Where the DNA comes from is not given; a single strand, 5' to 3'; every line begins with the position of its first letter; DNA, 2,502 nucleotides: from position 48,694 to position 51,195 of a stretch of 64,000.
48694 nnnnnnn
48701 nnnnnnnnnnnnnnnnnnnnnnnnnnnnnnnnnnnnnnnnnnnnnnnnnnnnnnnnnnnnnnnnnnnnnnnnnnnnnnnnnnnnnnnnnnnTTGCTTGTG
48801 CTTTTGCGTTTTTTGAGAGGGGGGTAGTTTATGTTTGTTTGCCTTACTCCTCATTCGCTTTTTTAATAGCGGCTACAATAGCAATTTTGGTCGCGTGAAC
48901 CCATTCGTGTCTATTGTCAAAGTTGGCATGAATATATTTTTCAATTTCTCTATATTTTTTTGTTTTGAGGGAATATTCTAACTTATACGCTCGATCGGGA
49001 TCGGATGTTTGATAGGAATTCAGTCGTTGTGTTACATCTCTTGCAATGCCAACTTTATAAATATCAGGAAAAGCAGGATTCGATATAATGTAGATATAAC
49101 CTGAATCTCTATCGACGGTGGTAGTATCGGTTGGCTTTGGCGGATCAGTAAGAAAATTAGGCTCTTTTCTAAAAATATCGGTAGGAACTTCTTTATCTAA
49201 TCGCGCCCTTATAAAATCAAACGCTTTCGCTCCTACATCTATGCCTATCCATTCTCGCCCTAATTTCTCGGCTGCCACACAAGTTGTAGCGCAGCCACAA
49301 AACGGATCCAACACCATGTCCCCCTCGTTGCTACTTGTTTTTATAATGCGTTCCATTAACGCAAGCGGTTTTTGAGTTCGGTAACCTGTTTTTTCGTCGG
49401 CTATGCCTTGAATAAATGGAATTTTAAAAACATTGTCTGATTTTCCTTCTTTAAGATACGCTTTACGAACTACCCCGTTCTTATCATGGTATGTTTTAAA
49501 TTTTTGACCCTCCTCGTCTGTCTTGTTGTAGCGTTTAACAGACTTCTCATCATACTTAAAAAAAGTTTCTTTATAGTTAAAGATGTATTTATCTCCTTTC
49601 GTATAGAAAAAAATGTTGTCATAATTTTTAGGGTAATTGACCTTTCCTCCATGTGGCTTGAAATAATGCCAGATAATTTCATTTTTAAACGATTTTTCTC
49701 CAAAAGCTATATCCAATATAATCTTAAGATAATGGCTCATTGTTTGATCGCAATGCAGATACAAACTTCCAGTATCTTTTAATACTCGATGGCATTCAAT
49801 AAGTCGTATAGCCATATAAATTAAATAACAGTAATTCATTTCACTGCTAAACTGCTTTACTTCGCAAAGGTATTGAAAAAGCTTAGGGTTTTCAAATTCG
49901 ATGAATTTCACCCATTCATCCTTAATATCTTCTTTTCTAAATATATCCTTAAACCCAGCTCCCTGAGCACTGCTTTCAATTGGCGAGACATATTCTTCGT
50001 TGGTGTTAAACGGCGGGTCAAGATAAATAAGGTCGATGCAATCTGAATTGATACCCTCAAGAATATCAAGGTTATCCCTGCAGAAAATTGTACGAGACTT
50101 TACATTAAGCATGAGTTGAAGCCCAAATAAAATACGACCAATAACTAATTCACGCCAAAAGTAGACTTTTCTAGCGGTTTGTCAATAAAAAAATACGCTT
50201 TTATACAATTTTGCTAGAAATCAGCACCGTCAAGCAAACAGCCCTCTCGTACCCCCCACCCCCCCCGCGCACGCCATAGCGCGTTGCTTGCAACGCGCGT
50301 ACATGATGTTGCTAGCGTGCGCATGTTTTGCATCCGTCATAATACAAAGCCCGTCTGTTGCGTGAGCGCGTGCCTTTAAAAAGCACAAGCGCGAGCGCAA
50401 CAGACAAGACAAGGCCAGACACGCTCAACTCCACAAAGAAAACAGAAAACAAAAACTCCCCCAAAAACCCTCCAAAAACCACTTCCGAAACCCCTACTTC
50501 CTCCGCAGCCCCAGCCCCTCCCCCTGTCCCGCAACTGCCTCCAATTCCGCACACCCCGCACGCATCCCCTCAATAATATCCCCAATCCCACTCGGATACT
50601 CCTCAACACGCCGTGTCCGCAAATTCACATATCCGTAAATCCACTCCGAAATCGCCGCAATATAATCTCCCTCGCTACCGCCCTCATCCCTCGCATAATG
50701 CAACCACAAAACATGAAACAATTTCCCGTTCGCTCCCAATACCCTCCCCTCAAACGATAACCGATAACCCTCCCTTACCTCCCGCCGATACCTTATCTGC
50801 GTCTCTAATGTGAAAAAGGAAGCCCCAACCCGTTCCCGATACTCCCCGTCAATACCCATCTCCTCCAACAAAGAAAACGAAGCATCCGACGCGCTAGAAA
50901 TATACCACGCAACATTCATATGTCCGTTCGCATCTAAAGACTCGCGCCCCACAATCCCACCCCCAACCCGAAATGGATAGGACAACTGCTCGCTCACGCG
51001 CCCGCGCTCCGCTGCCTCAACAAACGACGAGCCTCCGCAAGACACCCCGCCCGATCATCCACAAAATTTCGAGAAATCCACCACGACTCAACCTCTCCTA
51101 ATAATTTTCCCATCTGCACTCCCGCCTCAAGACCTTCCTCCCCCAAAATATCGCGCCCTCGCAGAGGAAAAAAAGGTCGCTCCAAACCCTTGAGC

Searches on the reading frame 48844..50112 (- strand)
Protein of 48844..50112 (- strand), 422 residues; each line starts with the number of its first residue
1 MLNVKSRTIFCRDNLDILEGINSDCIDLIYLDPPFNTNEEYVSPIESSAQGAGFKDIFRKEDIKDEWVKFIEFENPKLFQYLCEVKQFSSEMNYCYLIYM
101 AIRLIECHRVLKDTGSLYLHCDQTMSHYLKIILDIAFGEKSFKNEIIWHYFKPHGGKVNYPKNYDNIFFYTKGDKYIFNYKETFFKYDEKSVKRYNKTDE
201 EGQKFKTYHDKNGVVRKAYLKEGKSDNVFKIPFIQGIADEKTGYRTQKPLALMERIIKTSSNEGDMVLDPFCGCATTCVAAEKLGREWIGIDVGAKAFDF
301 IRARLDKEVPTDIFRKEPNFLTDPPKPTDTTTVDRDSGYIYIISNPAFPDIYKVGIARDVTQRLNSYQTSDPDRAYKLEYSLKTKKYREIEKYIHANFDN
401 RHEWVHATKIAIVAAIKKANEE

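Call 60: search_protein_families(library=pfam, proteins=[window:48844-50112:-], max_evalue=0.001)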
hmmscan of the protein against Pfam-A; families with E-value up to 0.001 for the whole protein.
window:48844-50112:- (422 aa): 3 families
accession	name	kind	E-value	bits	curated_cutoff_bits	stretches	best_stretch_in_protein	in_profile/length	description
PF01555.25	N6_N4_Mtase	-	6.6e-46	157.5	26.7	1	26-299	1-217/221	DNA methylase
PF10544.15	T5orf172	-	5.5e-11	43.3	20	1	338-405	1-74/101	T5orf172 domain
PF13455.12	MUG113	-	3.1e-07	31.3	22.3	1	352-417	1-71/73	Meiotically up-regulated gene 113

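Call 61: search_protein_families(library=padloc, proteins=[window:48844-50112:-], max_evalue=0.001)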
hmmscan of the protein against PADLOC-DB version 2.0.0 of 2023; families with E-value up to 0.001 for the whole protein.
window:48844-50112:- (422 aa): 67 families (the best 25 are shown)
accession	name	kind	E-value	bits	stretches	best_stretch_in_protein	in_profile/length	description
PDLC03339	MTase_II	-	3.2e-62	208.6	2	96-312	60-278/399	Type II methyltransferase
PDLC03300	MTase_II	-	6.7e-48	161.3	2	7-182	12-173/302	Type II methyltransferase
PDLC03354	MTase_II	-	5.1e-47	158.8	2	95-207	128-240/425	Type II methyltransferase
PDLC03371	MTase_II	-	1.4e-41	140.8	1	5-308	9-255/260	Type II methyltransferase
PDLC03299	MTase_II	-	2.1e-41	140.3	2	93-306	59-258/296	Type II methyltransferase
PDLC03633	MTase_III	-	1.7e-37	127.4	1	25-305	99-353/616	Type III methyltransferase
PDLC03636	MTase_III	-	7.1e-31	105.6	2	235-309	335-409/575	Type III methyltransferase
PDLC03638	MTase_III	-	6.9e-29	98.7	2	183-308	558-680/816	Type III methyltransferase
PDLC03635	MTase_III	-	3.2e-28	96.8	2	189-292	451-559/708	Type III methyltransferase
PDLC03644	MTase_III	-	8e-25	85.6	2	74-222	84-225/542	Type III methyltransferase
PDLC03216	MTase_II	-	1.3e-23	81.6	1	241-312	191-262/364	Type II methyltransferase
PDLC03320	MTase_II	-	1.8e-23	81.1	1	110-307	93-276/289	Type II methyltransferase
PDLC03238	MTase_II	-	1.6e-22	78.1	2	95-306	170-364/428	Type II methyltransferase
PDLC03265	MTase_II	-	4.4e-22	77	2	245-307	268-330/333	Type II methyltransferase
PDLC03387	MTase_II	-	5.2e-22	76.3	1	143-315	143-285/289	Type II methyltransferase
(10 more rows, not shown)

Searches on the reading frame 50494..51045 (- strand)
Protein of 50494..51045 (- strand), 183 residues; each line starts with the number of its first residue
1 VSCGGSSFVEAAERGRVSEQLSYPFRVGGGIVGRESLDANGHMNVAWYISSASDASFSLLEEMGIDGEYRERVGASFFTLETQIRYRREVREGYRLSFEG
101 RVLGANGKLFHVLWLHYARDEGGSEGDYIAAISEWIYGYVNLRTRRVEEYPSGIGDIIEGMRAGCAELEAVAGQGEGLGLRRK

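Call 60: search_protein_families(library=pfam, proteins=[window:50494-51045:-], max_evalue=0.001)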
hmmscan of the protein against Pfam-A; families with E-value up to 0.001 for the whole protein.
window:50494-51045:- (183 aa): 2 families
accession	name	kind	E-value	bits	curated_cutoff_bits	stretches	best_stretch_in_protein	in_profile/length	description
PF13279.12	4HBT_2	-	3.1e-17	63.6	25.5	1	36-154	5-118/122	Thioesterase-like superfamily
PF03061.28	4HBT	-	7.6e-05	23.4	20.6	1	40-112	1-66/79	Thioesterase superfamily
